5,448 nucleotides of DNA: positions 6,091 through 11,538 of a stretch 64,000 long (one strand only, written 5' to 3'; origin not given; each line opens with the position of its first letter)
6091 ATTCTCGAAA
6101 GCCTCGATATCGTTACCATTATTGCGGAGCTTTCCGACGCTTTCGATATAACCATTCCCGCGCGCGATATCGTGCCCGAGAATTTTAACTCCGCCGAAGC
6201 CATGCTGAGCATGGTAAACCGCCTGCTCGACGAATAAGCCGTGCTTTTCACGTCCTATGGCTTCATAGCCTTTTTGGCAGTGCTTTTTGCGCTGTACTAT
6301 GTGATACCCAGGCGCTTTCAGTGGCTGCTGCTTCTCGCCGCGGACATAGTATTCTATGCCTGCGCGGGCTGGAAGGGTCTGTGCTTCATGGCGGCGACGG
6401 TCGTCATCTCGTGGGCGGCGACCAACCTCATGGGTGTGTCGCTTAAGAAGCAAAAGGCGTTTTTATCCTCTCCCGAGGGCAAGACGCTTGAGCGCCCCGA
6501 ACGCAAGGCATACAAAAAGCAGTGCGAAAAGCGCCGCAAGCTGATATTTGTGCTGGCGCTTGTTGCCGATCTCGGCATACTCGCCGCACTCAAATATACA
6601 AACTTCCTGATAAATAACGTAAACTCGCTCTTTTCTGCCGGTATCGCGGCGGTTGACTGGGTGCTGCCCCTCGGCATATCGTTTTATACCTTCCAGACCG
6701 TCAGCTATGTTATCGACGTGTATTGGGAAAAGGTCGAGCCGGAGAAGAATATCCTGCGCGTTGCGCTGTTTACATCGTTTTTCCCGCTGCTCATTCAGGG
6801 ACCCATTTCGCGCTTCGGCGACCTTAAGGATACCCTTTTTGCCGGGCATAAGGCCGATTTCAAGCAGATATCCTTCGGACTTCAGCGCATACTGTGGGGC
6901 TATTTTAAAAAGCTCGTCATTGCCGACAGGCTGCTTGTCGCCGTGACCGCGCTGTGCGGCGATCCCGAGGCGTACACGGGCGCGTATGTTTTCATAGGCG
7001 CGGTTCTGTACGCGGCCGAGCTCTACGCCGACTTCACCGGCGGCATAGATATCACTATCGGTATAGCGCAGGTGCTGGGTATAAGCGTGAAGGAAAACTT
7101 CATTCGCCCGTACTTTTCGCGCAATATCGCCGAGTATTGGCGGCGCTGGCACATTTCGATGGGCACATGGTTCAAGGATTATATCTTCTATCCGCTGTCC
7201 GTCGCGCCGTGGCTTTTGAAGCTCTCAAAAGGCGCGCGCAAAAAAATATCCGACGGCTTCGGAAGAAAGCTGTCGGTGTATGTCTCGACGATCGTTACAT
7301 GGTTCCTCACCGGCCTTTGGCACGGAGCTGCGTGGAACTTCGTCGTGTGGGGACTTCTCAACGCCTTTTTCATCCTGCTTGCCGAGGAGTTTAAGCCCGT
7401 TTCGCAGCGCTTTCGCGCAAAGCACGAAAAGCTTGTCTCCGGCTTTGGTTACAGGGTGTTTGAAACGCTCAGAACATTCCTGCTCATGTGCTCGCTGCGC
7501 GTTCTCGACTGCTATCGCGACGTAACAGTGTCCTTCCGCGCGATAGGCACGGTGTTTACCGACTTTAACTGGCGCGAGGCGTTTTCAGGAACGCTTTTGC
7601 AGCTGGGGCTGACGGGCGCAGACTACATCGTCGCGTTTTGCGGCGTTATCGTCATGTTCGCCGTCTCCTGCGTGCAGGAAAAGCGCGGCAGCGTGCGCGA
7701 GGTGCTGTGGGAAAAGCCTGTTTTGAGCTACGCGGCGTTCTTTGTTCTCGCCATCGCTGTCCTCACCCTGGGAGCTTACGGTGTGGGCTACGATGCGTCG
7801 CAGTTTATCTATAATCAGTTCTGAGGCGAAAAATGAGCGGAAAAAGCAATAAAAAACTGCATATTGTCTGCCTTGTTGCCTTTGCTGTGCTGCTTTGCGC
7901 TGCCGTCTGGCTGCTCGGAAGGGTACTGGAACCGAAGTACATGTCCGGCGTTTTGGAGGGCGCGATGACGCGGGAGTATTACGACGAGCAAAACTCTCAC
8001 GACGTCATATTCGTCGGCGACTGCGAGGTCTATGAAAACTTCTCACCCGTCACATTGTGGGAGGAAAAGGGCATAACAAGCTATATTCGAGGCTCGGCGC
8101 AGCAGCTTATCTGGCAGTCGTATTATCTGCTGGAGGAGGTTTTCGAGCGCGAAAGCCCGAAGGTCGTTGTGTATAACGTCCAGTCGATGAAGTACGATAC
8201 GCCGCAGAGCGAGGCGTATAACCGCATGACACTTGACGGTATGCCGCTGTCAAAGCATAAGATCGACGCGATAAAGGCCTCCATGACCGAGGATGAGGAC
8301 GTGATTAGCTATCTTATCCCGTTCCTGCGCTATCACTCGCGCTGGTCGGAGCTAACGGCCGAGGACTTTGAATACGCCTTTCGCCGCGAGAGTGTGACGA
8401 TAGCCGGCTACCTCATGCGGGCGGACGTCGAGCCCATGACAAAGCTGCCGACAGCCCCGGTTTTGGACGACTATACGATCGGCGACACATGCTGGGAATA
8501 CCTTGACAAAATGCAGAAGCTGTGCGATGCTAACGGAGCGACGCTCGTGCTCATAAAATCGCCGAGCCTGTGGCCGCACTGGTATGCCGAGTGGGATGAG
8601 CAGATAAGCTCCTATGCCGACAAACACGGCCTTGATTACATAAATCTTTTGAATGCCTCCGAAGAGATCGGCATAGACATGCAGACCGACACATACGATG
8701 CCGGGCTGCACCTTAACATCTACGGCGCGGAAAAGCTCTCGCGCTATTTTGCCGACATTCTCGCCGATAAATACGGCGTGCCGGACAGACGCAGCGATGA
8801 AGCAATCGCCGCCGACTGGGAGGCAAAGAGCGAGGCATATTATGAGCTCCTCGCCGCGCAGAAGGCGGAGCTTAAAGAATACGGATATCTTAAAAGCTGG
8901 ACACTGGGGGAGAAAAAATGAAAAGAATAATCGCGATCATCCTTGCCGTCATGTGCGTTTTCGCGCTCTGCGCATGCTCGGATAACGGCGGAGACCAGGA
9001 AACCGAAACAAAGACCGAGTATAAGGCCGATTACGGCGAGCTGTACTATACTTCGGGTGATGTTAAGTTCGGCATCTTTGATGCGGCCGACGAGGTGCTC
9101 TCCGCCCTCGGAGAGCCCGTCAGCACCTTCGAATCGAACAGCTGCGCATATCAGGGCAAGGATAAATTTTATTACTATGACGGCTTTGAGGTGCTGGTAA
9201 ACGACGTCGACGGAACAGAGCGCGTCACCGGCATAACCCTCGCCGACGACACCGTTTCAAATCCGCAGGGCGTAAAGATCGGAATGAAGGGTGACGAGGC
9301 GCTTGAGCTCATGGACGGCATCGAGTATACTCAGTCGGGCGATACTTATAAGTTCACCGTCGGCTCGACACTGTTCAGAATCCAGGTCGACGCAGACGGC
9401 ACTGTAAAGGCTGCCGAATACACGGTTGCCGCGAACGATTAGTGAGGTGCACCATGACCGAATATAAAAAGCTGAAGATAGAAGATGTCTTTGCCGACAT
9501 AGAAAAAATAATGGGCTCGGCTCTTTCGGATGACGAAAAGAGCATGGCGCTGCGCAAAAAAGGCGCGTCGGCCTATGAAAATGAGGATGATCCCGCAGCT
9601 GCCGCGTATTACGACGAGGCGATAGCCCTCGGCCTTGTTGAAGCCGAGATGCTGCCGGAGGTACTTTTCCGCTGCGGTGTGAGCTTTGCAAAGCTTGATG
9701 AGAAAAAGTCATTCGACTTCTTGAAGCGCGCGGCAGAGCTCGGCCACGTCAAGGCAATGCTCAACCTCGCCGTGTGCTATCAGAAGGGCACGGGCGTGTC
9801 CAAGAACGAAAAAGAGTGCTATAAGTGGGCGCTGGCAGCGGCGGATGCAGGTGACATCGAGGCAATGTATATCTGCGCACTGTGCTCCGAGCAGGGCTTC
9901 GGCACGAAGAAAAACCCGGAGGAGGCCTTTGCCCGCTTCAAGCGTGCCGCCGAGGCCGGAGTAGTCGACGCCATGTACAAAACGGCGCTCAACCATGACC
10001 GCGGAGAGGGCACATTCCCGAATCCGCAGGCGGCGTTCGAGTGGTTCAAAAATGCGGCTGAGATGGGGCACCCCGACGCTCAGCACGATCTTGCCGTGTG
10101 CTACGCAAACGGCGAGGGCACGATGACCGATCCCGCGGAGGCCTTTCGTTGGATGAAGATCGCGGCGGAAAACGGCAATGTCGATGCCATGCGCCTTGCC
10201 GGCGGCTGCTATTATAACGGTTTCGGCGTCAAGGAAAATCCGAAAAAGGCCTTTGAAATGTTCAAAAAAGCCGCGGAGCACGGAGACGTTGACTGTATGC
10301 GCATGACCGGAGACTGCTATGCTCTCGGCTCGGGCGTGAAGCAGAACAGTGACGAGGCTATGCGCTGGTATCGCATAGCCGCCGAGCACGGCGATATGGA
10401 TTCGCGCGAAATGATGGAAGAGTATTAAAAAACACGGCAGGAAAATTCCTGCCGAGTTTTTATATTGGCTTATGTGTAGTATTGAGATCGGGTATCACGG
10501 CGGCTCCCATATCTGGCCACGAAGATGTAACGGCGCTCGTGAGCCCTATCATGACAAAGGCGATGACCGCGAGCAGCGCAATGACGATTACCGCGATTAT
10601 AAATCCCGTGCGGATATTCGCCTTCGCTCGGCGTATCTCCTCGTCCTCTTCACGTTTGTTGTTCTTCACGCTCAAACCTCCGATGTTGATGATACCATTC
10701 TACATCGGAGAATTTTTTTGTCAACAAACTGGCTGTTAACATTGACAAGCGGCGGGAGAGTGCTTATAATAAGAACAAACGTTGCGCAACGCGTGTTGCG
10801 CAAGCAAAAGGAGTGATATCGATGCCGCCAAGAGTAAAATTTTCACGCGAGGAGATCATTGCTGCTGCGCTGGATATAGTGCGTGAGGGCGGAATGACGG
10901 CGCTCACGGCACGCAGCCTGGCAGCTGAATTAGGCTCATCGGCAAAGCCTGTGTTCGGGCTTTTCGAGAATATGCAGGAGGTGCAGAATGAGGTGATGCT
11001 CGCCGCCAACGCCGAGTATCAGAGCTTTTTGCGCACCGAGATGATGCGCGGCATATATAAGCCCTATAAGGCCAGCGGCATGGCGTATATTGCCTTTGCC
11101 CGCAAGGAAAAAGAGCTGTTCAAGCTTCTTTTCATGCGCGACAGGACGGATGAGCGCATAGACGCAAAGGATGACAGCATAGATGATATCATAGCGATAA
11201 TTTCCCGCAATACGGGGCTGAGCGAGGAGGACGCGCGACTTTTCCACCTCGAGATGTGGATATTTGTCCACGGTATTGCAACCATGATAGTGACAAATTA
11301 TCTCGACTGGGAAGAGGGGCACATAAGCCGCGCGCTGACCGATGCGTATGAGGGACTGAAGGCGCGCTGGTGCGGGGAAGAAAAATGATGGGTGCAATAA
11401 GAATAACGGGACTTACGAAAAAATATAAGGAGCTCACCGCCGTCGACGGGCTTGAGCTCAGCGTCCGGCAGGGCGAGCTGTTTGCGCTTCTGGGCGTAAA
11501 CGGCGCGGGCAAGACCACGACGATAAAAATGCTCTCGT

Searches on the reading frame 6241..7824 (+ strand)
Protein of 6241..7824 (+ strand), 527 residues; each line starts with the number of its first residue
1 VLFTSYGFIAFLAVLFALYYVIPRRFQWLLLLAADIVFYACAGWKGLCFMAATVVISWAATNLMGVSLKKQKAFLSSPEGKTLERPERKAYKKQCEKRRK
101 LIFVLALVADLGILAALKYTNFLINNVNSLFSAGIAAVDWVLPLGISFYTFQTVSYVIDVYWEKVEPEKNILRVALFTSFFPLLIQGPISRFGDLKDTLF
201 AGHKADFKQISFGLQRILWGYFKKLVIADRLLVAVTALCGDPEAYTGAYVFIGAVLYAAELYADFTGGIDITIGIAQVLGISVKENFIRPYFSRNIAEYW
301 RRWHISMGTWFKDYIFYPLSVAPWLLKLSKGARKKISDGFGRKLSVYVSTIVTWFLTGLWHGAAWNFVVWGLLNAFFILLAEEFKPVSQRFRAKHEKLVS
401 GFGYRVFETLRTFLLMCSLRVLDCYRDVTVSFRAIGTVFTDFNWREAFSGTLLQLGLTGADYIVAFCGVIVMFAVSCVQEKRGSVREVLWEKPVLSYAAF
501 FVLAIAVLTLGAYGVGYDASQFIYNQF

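Call 58: search_protein_families(library=pfam, proteins=[window:6241-7824:+], max_evalue=0.00001)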
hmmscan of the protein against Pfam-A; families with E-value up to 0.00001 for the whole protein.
window:6241-7824:+ (527 aa): 1 family
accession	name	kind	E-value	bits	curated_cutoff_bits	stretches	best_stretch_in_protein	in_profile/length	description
PF03062.24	MBOAT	-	5.1e-14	52.7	27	1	170-319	80-249/337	MBOAT, membrane-bound O-acyltransferase family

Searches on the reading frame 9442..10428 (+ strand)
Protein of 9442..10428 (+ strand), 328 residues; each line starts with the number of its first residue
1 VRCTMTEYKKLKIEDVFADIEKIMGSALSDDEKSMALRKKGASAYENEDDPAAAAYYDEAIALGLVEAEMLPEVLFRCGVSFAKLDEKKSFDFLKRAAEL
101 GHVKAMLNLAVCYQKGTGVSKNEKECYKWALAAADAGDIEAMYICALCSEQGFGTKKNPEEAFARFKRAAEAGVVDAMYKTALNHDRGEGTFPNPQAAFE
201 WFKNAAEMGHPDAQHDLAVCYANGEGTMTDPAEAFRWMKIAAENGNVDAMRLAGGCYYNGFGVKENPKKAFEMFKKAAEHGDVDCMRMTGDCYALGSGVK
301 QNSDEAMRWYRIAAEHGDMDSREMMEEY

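Call 58: search_protein_families(library=pfam, proteins=[window:9442-10428:+], max_evalue=0.00001)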
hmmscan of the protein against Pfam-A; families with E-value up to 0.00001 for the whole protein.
window:9442-10428:+ (328 aa): 2 families
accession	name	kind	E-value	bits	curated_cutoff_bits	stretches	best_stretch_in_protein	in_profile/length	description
PF08238.18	Sel1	-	1.5e-59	196.7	30.7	5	211-246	1-36/36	Sel1 repeat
PF23310.1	TPR_27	-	4.1e-11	43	27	0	72-114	28-72/110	Plant tetratrico peptide repeats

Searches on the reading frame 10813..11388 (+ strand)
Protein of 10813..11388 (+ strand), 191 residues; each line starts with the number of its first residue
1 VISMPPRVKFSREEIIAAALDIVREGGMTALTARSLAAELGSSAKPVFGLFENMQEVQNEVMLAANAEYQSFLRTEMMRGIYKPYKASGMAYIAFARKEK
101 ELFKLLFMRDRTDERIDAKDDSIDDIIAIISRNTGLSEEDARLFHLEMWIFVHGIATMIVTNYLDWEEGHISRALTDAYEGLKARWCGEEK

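Call 58: search_protein_families(library=pfam, proteins=[window:10813-11388:+], max_evalue=0.00001)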
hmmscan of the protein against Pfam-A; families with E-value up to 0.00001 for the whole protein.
window:10813-11388:+ (191 aa): 1 family
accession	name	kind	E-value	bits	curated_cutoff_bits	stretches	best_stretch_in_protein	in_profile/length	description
PF13305.11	TetR_C_33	-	2e-10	41.7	26.8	1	87-169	3-90/103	Tetracyclin repressor-like, C-terminal domain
